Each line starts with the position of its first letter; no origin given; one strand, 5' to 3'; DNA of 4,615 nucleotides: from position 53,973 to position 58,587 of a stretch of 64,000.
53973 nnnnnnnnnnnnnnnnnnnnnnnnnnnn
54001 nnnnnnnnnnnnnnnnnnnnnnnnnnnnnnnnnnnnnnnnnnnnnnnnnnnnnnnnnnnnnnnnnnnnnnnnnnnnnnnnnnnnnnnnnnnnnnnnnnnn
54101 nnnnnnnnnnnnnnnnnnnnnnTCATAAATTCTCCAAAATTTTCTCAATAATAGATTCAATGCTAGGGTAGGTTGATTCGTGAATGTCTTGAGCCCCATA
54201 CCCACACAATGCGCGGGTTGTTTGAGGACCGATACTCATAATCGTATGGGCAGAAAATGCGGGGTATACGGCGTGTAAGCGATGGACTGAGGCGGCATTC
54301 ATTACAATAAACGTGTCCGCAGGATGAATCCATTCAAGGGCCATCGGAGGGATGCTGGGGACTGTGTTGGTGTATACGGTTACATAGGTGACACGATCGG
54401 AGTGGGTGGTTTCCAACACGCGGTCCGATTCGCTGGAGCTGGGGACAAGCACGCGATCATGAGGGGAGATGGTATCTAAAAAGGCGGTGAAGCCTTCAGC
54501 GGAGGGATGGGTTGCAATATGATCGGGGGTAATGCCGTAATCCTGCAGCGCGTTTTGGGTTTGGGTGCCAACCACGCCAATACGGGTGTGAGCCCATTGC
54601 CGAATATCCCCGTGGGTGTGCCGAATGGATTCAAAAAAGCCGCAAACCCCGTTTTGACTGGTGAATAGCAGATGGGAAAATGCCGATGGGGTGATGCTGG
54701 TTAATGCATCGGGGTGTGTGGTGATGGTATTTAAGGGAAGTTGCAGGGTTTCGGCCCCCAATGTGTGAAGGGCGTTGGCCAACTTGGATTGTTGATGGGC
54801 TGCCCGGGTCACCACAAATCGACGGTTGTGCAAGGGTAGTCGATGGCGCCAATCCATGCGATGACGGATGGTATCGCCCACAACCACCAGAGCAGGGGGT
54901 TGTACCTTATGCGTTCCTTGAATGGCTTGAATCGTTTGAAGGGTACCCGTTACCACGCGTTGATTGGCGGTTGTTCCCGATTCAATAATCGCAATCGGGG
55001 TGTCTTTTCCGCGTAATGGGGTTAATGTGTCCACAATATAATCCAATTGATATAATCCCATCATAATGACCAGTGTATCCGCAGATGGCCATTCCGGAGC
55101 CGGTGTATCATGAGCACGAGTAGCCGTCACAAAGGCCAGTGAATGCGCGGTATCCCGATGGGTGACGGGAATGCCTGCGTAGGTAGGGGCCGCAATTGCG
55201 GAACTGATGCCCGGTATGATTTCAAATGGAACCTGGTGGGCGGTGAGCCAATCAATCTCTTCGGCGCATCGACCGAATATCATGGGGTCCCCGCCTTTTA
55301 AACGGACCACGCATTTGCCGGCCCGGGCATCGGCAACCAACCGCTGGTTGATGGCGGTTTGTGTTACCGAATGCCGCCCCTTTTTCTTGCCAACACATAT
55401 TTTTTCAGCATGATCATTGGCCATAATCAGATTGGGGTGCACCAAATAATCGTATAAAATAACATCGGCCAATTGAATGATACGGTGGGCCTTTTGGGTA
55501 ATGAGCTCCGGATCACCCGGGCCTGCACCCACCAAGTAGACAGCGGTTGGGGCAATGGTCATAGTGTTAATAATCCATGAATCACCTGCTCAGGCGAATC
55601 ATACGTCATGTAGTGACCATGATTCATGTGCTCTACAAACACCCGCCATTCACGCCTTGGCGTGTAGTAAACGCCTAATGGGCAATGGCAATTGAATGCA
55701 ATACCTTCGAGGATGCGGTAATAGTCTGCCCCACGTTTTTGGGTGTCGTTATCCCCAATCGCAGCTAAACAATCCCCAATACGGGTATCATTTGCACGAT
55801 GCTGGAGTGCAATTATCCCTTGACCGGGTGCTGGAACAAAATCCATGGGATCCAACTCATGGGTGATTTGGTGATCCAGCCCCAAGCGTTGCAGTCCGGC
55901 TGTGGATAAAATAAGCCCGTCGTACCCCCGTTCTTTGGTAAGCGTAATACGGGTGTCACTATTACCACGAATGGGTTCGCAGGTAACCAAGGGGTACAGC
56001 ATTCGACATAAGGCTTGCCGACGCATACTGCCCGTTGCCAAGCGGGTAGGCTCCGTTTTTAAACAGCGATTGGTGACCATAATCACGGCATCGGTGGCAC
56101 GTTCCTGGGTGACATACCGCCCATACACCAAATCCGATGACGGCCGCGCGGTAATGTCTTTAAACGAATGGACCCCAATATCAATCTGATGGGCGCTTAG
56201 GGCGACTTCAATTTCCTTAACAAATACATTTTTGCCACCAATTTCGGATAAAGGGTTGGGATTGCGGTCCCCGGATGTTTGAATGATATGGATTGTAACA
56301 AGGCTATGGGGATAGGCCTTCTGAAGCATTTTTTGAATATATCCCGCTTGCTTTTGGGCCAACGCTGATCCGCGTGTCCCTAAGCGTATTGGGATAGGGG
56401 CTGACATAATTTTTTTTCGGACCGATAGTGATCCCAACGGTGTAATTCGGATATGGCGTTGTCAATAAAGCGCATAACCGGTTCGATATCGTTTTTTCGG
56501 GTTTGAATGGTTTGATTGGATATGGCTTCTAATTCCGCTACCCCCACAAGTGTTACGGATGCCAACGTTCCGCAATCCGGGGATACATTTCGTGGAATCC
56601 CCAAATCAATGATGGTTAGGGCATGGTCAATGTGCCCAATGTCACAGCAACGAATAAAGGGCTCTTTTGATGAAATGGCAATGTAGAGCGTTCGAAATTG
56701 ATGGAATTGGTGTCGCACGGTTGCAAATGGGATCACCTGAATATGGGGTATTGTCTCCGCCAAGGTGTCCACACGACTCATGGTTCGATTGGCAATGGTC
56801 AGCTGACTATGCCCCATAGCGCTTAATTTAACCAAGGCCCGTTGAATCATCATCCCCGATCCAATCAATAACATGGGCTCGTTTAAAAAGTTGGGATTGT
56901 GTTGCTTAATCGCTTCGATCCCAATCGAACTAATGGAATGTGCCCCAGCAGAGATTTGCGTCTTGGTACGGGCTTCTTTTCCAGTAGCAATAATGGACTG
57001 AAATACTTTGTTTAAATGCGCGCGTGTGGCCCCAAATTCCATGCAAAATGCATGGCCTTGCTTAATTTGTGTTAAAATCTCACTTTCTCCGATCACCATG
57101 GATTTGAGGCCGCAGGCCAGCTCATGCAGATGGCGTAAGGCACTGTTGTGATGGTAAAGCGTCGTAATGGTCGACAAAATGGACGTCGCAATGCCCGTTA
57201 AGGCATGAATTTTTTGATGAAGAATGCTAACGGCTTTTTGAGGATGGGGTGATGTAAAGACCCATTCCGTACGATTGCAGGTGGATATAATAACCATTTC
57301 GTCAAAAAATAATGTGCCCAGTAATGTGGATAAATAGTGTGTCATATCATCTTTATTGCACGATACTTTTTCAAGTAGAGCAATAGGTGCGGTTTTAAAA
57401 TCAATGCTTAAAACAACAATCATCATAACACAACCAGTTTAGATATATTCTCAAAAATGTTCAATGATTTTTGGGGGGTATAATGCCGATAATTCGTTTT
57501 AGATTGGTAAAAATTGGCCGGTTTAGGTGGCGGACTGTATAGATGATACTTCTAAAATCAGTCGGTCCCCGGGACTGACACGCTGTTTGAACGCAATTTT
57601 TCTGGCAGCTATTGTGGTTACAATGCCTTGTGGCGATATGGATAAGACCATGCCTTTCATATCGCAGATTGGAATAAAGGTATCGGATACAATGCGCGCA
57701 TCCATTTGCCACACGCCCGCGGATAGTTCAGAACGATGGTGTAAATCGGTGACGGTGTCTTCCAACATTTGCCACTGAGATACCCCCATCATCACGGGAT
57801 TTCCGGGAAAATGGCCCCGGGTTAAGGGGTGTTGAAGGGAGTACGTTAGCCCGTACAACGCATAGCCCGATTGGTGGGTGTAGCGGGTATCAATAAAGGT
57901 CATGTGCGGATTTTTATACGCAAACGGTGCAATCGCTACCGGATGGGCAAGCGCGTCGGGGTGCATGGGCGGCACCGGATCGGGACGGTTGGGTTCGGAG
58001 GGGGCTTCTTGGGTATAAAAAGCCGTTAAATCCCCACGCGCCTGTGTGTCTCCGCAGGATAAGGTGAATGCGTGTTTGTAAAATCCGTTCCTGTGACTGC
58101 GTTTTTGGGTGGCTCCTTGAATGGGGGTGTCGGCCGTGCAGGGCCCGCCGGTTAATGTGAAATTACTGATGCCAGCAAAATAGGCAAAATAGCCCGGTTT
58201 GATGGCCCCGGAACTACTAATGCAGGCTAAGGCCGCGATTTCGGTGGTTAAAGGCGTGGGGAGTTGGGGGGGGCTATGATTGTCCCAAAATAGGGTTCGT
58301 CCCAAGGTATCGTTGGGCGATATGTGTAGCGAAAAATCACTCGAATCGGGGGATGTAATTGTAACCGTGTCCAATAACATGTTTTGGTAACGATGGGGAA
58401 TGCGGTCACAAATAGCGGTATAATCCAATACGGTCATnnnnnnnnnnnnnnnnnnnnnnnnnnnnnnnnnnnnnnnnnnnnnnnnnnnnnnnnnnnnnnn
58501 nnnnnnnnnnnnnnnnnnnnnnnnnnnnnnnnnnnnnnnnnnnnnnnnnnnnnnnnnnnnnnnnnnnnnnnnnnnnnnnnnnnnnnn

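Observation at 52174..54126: GNAT + ATP-grasp bifunctional enzyme inserted in the heme operon where hemB would be expected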

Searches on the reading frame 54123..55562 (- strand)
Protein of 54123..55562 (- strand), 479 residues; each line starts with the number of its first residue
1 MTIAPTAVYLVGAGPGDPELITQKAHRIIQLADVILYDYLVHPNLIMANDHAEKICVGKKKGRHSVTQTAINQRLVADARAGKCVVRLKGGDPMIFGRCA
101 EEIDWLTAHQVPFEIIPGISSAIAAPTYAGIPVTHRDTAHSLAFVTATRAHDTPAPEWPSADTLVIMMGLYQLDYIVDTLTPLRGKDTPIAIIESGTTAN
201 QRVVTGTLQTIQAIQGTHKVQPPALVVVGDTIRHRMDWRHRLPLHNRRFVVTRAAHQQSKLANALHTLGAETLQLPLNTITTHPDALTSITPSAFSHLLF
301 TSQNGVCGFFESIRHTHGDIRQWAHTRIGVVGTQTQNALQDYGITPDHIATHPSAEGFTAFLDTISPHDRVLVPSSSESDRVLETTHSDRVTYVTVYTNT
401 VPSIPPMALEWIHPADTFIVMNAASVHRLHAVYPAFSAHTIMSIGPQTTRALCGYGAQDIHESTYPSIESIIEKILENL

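Call 3: search_protein_families(library=pfam, proteins=[window:54123-55562:-])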
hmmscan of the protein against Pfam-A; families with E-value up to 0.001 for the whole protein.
window:54123-55562:- (479 aa): 2 families
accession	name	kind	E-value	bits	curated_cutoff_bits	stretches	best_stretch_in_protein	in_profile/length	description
PF00590.25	TP_methylase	-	3.6e-51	174.5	27.8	1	8-211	2-211/212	Tetrapyrrole (Corrin/Porphyrin) Methylases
PF02602.20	HEM4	-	1.2e-27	97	27.5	1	260-473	2-231/231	Uroporphyrinogen-III synthase HemD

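Call 6: search_protein_families(library=ncbifam, proteins=[window:54123-55562:-], max_evalue=0.01)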
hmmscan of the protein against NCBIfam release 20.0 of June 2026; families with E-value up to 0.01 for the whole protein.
window:54123-55562:- (479 aa): 38 families (the best 25 are shown)
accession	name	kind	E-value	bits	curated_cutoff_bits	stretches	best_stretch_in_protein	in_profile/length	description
NF004790.0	PRK06136.1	subfamily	2.7e-86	289.2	198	1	6-237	4-242/250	uroporphyrinogen-III C-methyltransferase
NF007922.1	PRK10637.1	equivalog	2.2e-83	280.7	400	1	7-232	218-449/450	siroheme synthase CysG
TIGR01469.1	cobA_cysG_Cterm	equivalog_domain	1.3e-80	270.6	185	1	7-233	2-235/238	uroporphyrinogen-III C-methyltransferase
NF005524.0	PRK07168.1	equivalog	3.2e-72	243.6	603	1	8-345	5-350/474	uroporphyrin-III C-methyltransferase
TIGR01465.1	cobM_cbiF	equivalog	3.8e-37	127.9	259.65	1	8-239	1-234/247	precorrin-4 C(11)-methyltransferase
NF012017.0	PRK15473.1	equivalog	6e-28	97.8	408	1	4-233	6-237/257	cobalt-precorrin-4 methyltransferase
TIGR01467.1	cobI_cbiL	equivalog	6e-18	65.1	163.25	1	8-207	3-212/230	precorrin-2 C(20)-methyltransferase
NF004593.0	PRK05928.4-2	equivalog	2.8e-17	63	275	1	247-476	3-240/247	uroporphyrinogen-III synthase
NF004647.0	PRK05990.1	equivalog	3.9e-16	59.2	271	2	73-205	92-220/245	precorrin-2 C(20)-methyltransferase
TIGR01466.1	cobJ_cbiH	equivalog_domain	9.4e-16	58.1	246.35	1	8-139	1-128/239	precorrin-3B C(17)-methyltransferase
NF004423.0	PRK05765.1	equivalog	3.5e-14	52.9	332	1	7-232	4-227/247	precorrin-3B C(17)-methyltransferase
NF004062.0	PRK05576.1-5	equivalog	7.1e-12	45.2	194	1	7-152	2-150/219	cobalt-factor II C(20)-methyltransferase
NF004061.0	PRK05576.1-4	equivalog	1.8e-09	37.5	265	1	8-176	5-182/237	cobalt-factor II C(20)-methyltransferase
NF005411.0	PRK06975.1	equivalog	8.6e-09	34.3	414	1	248-353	8-113/660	fused uroporphyrinogen-III synthase HemD/membrane protein HemX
NF004583.0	PRK05928.1-5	equivalog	1.1e-08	34.9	432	1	246-379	6-138/250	uroporphyrinogen-III synthase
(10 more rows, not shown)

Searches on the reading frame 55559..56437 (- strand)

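Call 3: search_protein_families(library=pfam, proteins=[window:55559-56437:-])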
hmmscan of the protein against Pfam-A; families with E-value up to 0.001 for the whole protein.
window:55559-56437:- (292 aa): 1 family
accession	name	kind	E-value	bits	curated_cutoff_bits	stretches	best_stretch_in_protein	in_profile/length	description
PF01379.25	Porphobil_deam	-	6.1e-58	196.2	22.1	1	17-220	1-205/207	Porphobilinogen deaminase, dipyromethane cofactor binding domain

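Call 6: search_protein_families(library=ncbifam, proteins=[window:55559-56437:-], max_evalue=0.01)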
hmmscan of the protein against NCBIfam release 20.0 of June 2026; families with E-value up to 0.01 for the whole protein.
window:55559-56437:- (292 aa): 2 families
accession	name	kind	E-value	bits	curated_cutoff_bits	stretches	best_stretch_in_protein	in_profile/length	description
TIGR00212.1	hemC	equivalog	2.1e-63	214.1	164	1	17-263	1-250/293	hydroxymethylbilane synthase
NF002202.0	PRK01066.1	equivalog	1.6e-31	109.4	251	1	11-227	15-229/241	hydroxymethylbilane synthase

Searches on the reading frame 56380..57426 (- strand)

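Call 3: search_protein_families(library=pfam, proteins=[window:56380-57426:-])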
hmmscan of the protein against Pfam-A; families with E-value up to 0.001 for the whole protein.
window:56380-57426:- (348 aa): 2 families
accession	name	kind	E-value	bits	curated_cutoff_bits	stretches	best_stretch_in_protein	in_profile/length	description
PF05201.20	GlutR_N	-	5.1e-37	127.4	27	1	7-156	2-151/151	Glutamyl-tRNAGlu reductase, N-terminal domain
PF01488.26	Shikimate_DH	-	1.1e-20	74.6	24.3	1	175-302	5-138/138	Shikimate / quinate 5-dehydrogenase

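Call 6: search_protein_families(library=ncbifam, proteins=[window:56380-57426:-], max_evalue=0.01)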
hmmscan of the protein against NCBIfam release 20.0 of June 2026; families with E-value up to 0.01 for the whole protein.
window:56380-57426:- (348 aa): 12 families
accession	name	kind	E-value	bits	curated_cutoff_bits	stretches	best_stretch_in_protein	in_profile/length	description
TIGR01035.1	hemA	equivalog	7.3e-68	229.4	209.55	1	3-342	1-343/416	glutamyl-tRNA reductase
NF000744.0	PRK00045.1-3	equivalog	7.2e-64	216.3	429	1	1-331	1-340/447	glutamyl-tRNA reductase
NF000752.0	PRK00045.4-2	equivalog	8.6e-31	107.5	381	1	38-329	41-311/412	glutamyl-tRNA reductase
NF010548.0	PRK13940.1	equivalog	6.4e-30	104.3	469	1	1-321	1-318/414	glutamyl-tRNA reductase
NF000750.0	PRK00045.3-4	equivalog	4e-29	101.9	289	1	1-326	1-326/439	glutamyl-tRNA reductase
NF000751.1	PRK00045.4-1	equivalog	4.8e-23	81.9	478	1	39-329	42-314/426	glutamyl-tRNA reductase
NF001909.0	PRK00676.1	equivalog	1.2e-13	50.9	478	1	43-215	44-207/338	glutamyl-tRNA reductase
NF001310.0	PRK00258.1-2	equivalog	6.1e-05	22.3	221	1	173-235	111-174/279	shikimate dehydrogenase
TIGR01809.1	Shik-DH-AROM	equivalog_domain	0.00016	20.9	196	1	170-242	111-185/282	shikimate dehydrogenase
TIGR00507.1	aroE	equivalog_domain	0.00041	19.6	200.2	1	182-232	117-166/270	shikimate dehydrogenase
NF005814.0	PRK07680.1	equivalog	0.0043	16.3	278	0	189-249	7-68/275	late competence protein ComER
NF001312.0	PRK00258.1-4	equivalog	0.0094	15.3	295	0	171-243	115-189/285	shikimate dehydrogenase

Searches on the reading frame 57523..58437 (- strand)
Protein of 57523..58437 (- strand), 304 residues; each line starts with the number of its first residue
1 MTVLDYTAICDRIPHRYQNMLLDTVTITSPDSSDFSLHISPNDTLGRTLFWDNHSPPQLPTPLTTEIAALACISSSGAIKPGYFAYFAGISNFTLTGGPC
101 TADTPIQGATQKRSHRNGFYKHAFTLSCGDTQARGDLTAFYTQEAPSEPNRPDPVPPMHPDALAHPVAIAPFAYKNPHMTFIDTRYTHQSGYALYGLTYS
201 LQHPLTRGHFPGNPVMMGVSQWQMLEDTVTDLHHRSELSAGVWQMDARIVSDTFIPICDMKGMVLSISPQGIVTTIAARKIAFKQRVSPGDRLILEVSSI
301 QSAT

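Call 3: search_protein_families(library=pfam, proteins=[window:57523-58437:-])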
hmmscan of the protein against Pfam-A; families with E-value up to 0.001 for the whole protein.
window:57523-58437:- (304 aa): 0 families

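Call 6: search_protein_families(library=ncbifam, proteins=[window:57523-58437:-], max_evalue=0.01)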
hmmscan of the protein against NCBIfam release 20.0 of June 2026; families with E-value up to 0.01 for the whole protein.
window:57523-58437:- (304 aa): 3 families
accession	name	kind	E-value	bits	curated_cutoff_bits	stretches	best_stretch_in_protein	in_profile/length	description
TIGR01750.1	fabZ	equivalog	1.4e-09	37.9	155.15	0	272-301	84-113/141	3-hydroxyacyl-ACP dehydratase FabZ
NF000582.1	PRK00006.1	equivalog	2e-09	37.5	113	0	272-301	80-109/137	3-hydroxyacyl-ACP dehydratase FabZ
NF009667.0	PRK13188.1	equivalog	6.8e-07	28.3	465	0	204-221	361-378/464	bifunctional UDP-3-O-[3-hydroxymyristoyl] N-acetylglucosamine deacetylase/3-hydroxyacyl-ACP dehydratase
